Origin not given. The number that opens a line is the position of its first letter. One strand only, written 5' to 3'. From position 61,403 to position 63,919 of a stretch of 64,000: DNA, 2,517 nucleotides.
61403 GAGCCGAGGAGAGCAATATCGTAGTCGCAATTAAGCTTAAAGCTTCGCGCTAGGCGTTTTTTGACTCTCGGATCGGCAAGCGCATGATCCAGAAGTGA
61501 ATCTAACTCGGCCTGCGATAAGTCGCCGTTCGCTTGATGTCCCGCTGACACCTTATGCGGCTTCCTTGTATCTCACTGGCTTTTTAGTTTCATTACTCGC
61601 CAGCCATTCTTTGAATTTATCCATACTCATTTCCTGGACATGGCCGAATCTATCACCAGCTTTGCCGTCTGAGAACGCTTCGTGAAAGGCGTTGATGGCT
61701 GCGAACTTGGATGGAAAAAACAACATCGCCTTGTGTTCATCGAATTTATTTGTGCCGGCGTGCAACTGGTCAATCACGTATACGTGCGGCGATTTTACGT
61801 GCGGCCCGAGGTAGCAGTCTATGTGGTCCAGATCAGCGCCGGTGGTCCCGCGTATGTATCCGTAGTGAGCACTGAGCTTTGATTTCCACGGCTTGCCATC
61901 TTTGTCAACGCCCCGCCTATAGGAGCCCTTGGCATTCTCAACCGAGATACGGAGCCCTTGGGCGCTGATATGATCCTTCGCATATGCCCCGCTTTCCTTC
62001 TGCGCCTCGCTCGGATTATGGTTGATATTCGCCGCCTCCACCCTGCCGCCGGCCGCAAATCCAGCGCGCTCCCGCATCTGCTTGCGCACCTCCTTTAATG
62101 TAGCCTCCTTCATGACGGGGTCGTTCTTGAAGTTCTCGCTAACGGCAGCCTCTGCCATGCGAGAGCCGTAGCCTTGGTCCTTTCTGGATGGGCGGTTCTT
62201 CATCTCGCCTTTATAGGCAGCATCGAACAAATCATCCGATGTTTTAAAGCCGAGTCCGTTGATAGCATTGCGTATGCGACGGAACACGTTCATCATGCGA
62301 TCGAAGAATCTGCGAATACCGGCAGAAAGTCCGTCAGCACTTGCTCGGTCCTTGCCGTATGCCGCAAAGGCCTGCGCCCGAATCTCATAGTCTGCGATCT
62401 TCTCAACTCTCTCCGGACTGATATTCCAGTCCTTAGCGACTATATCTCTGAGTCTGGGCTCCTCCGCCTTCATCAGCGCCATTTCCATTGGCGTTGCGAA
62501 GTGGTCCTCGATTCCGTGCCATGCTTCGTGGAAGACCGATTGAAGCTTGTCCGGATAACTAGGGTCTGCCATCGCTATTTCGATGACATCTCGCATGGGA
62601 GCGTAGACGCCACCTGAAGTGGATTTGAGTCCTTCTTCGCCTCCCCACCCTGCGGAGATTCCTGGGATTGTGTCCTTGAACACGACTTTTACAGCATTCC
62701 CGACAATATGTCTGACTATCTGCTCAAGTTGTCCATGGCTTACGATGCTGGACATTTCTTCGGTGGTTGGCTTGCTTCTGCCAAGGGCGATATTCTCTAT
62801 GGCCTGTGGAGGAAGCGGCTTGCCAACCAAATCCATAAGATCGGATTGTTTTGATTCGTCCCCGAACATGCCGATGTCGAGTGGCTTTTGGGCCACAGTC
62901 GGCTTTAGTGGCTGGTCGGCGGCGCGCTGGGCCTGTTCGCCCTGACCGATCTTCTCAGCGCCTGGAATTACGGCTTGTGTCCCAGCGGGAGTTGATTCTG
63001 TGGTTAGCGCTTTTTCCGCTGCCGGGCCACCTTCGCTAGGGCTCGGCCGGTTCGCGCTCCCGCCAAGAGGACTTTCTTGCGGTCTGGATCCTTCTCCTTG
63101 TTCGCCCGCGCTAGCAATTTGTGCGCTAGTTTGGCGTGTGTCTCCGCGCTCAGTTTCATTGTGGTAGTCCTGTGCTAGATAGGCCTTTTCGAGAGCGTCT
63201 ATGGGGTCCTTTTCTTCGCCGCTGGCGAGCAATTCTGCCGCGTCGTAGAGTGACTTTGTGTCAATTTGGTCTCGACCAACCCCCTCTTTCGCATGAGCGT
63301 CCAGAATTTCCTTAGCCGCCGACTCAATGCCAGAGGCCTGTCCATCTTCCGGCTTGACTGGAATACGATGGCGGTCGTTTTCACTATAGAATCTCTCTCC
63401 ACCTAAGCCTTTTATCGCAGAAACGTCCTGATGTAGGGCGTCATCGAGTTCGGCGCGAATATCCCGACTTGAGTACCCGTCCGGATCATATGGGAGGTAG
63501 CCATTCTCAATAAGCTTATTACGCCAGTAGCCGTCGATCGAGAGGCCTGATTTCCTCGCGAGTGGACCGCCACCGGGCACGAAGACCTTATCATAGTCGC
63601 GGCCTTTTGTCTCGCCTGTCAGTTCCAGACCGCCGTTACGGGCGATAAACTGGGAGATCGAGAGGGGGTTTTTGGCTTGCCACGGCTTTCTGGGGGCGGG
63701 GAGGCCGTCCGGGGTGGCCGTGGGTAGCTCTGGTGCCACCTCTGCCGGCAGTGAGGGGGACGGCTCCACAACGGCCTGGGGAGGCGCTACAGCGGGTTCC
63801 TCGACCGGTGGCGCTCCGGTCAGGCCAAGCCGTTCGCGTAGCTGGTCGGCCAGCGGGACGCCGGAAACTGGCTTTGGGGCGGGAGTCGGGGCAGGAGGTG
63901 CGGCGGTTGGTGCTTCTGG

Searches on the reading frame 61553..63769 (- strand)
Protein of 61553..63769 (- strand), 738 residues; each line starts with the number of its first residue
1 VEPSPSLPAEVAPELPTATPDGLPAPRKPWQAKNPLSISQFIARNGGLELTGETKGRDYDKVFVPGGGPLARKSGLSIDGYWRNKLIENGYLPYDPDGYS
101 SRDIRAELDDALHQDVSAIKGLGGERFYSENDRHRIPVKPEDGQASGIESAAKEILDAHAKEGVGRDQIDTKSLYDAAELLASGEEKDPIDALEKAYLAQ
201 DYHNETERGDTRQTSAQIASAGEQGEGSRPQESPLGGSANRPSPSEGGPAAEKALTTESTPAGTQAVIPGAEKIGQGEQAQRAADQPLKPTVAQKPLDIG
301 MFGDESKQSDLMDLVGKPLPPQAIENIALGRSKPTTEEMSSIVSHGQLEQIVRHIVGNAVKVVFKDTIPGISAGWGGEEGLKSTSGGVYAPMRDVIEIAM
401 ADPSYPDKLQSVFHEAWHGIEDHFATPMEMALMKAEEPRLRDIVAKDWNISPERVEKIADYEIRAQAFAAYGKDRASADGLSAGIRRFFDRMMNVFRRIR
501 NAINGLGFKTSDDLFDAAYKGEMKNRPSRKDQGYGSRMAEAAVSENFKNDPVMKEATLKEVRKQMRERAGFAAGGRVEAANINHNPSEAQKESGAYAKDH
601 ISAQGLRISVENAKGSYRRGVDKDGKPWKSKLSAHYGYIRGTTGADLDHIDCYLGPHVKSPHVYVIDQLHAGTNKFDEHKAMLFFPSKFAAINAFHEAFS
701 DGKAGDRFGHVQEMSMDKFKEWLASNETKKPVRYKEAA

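Call 86: search_protein_families(library=pfam, proteins=[window:61553-63769:-], max_evalue=0.001)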
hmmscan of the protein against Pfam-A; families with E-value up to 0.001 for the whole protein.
window:61553-63769:- (738 aa): 1 family
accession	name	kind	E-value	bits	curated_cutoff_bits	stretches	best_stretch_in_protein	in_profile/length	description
PF18823.6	InPase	-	1.1e-46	158.5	26.8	1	588-723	1-134/135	Inorganic Pyrophosphatase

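Call 87: search_protein_families(library=phrogs, proteins=[window:61553-63769:-], max_evalue=0.00001)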
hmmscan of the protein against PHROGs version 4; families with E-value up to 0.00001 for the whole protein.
window:61553-63769:- (738 aa): 10 families
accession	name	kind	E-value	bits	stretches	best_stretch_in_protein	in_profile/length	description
phrog_37402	-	unknown function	6.4e-49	167.1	1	581-729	1094-1245/2639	-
phrog_30335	-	unknown function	3.9e-42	144.6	1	579-732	751-901/2900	-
phrog_4660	-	head and packaging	1.2e-31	110.8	1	596-733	632-763/765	minor head protein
phrog_4272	-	unknown function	5.9e-30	105.3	1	578-732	113-264/764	-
phrog_938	-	lysis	6.9e-30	103.9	1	579-733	1490-1646/2185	endolysin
phrog_10089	-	moron, auxiliary metabolic gene and host takeover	1.3e-29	102.7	1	544-733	835-1032/4647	DarB-like antirestriction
phrog_20705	-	head and packaging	2.1e-28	100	1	581-727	13-158/690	virion structural protein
phrog_5143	-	unknown function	3.6e-23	81.6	1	550-721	683-847/2204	-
phrog_29900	-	unknown function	3e-16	59.4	1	580-724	759-903/1028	-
phrog_33607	-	unknown function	6.2e-16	59.5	1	604-702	114-209/287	-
